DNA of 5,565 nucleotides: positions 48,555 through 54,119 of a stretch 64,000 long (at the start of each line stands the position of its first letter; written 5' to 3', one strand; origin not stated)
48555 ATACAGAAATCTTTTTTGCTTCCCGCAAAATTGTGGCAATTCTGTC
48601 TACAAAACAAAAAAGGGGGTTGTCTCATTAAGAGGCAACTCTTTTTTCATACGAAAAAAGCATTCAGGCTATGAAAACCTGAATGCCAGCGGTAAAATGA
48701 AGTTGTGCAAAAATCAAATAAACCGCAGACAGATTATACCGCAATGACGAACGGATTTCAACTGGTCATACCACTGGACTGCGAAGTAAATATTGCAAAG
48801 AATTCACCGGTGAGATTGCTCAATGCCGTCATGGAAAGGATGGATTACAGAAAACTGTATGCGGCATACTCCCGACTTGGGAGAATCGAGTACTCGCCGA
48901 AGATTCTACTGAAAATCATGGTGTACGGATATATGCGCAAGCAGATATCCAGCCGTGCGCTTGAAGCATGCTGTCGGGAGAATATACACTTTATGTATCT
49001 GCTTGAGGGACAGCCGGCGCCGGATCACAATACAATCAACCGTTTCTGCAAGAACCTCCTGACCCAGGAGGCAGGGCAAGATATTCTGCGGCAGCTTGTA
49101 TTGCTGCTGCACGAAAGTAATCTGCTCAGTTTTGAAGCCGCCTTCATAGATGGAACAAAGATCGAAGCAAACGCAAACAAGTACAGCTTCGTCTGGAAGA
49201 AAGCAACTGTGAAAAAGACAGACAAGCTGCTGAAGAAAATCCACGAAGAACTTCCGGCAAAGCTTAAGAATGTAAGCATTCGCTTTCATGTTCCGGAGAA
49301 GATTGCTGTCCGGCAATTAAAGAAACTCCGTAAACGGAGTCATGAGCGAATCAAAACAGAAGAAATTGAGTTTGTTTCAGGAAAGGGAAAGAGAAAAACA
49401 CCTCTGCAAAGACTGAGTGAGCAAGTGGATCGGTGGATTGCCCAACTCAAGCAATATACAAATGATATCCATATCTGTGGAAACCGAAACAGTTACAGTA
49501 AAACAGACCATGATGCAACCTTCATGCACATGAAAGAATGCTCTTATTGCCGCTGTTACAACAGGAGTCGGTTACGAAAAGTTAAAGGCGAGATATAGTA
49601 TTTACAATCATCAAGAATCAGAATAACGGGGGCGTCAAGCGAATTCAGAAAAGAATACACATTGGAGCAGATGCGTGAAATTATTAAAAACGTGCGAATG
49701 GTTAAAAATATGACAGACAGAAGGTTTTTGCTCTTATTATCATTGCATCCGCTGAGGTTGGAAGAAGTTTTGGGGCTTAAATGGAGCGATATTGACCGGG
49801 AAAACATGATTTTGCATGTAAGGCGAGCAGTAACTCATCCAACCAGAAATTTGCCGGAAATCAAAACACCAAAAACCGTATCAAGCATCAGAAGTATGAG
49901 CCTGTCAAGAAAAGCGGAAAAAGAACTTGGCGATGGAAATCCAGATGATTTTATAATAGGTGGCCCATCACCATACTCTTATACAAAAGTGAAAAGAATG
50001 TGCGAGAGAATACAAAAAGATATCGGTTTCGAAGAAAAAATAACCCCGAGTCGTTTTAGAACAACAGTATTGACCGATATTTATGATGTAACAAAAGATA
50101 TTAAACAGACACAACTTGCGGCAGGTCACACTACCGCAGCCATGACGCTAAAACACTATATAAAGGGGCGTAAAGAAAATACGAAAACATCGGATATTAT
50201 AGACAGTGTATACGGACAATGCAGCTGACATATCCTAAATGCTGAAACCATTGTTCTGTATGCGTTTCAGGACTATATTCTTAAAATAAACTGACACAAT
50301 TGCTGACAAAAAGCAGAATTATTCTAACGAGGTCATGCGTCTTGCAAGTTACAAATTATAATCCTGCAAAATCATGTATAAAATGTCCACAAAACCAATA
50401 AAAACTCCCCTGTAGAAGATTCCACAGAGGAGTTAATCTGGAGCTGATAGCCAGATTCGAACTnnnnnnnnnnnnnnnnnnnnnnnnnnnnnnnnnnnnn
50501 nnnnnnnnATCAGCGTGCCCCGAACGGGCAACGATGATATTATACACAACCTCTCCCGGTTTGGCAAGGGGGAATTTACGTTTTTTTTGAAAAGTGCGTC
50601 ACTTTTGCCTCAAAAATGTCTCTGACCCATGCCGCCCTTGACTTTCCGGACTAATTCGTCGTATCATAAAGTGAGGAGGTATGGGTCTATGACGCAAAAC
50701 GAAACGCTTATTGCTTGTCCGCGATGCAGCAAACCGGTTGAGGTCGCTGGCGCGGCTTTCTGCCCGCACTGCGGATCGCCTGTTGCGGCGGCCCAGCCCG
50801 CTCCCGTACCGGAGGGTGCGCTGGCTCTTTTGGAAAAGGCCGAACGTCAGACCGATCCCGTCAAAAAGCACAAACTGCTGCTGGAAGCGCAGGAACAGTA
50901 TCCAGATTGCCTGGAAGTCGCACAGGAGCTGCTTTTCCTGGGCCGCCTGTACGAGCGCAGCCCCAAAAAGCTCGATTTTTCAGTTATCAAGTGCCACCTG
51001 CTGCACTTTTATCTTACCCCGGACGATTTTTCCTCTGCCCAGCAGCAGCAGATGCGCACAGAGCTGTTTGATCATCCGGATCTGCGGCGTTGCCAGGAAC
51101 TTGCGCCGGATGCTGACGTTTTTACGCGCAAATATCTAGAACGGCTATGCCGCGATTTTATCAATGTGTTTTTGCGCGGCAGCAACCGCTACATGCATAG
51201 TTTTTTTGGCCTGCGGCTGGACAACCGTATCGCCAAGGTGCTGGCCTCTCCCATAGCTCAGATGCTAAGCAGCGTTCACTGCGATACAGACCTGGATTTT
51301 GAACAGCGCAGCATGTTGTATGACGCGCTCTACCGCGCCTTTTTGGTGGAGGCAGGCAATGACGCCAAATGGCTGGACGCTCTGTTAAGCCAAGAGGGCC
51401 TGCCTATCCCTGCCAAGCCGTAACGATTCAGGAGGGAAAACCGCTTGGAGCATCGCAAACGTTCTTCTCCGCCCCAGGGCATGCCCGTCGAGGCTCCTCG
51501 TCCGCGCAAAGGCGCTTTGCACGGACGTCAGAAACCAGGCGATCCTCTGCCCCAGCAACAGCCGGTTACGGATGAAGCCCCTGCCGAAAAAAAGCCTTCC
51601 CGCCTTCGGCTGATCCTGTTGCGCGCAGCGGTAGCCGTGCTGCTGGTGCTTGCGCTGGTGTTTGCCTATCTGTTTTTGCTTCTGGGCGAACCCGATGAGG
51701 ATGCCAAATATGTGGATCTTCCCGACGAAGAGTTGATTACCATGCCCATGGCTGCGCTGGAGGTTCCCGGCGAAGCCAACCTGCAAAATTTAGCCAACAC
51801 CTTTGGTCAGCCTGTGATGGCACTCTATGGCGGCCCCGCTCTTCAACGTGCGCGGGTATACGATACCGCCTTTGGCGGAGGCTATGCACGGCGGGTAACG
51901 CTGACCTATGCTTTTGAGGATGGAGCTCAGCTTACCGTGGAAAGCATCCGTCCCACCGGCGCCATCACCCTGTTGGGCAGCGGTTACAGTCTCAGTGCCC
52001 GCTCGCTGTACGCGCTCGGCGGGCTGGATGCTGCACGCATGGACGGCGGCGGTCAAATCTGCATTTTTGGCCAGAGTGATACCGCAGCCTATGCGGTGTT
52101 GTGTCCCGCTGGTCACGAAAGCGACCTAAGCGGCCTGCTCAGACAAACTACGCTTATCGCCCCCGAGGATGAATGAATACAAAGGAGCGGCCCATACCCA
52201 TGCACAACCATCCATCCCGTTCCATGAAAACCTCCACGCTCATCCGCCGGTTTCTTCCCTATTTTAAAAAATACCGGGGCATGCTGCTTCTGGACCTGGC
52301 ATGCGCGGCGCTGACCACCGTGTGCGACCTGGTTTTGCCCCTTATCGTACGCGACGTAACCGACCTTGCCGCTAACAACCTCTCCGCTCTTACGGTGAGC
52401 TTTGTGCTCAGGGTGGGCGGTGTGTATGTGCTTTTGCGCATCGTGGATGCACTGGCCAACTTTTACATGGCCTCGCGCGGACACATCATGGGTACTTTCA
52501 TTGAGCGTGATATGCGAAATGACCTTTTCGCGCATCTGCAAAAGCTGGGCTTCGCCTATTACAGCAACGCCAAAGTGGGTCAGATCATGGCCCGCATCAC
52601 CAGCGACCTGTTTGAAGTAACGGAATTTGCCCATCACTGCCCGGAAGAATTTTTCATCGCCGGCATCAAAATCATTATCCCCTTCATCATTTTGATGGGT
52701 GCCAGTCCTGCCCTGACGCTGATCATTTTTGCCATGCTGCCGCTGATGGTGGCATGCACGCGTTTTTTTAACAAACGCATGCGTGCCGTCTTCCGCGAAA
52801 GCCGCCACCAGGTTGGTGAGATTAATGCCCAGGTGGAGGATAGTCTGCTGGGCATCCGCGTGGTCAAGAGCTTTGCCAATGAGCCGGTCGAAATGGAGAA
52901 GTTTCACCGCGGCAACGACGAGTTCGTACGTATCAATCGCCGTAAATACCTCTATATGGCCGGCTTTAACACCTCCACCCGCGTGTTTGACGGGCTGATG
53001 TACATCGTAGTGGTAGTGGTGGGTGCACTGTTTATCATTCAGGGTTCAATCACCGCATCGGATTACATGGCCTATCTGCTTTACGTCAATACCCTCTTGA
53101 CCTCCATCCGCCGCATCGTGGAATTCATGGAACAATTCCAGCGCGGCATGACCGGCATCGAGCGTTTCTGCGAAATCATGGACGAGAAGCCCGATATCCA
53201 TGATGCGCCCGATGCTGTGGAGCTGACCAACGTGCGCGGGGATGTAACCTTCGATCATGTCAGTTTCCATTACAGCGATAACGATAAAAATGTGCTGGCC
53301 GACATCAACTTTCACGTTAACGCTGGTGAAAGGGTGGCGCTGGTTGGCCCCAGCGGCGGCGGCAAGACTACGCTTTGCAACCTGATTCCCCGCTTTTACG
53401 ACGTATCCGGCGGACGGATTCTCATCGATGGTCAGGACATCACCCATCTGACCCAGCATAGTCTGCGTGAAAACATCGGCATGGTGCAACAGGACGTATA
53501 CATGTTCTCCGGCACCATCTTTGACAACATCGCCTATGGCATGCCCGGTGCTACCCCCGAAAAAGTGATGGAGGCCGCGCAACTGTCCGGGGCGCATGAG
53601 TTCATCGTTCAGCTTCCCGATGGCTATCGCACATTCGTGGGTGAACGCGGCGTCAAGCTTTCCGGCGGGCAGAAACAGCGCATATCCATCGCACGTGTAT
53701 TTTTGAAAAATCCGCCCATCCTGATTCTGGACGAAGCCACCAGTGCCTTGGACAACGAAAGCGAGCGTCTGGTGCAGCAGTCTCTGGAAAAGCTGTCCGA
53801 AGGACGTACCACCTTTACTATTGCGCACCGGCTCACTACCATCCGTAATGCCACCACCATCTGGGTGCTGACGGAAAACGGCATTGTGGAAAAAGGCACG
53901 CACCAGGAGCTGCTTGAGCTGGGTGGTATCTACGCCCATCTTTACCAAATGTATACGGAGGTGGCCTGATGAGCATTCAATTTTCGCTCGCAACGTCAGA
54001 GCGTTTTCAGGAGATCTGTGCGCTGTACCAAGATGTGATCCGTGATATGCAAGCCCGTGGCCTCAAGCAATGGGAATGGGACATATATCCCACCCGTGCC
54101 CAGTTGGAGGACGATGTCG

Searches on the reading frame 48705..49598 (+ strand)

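Call 66: search_protein_families(library=pfam, proteins=[window:48705-49598:+], max_evalue=0.0001)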
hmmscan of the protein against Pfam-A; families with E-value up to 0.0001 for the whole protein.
window:48705-49598:+ (297 aa): 1 family
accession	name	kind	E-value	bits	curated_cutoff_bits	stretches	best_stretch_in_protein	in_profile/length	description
PF05598.16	DUF772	-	8.4e-18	64.6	23.1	1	59-130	1-73/74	Transposase domain (DUF772)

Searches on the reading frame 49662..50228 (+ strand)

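Call 66: search_protein_families(library=pfam, proteins=[window:49662-50228:+], max_evalue=0.0001)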
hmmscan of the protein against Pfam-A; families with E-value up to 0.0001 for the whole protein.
window:49662-50228:+ (188 aa): 1 family
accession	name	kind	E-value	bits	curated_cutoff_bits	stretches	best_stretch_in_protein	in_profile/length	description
PF00589.27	Phage_integrase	-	9.4e-16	58.5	27.1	1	2-170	6-169/172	Phage integrase family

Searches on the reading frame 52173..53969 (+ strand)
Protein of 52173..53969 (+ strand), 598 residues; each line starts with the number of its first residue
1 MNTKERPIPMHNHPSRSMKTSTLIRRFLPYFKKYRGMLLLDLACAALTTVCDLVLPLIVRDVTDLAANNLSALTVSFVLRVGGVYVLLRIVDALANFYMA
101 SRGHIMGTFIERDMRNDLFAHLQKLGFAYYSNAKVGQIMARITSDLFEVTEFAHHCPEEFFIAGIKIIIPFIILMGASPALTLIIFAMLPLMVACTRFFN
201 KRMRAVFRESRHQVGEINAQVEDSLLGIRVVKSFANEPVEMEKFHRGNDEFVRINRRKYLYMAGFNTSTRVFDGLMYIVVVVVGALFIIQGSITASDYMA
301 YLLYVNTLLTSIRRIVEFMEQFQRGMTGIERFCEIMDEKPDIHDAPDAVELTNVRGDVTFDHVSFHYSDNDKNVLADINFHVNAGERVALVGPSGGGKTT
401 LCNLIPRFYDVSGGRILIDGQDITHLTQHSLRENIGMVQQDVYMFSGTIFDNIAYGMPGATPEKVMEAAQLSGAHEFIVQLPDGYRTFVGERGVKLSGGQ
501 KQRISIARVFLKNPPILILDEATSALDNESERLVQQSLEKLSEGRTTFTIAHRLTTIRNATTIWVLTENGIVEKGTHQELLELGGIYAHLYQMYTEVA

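Call 67: search_protein_families(library=pfam, proteins=[window:52173-53969:+], max_evalue=0.0001)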
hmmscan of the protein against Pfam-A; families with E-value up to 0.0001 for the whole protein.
window:52173-53969:+ (598 aa): 3 families
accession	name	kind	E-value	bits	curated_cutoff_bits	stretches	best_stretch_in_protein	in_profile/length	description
PF00664.28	ABC_membrane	-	5e-43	148.2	28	1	39-311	2-273/274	ABC transporter transmembrane region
PF00005.33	ABC_tran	-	3.2e-33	115.7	25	1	375-524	1-137/137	ABC transporter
PF02463.25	SMC_N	-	1e-07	32.1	40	1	417-567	112-212/220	RecF/RecN/SMC N terminal domain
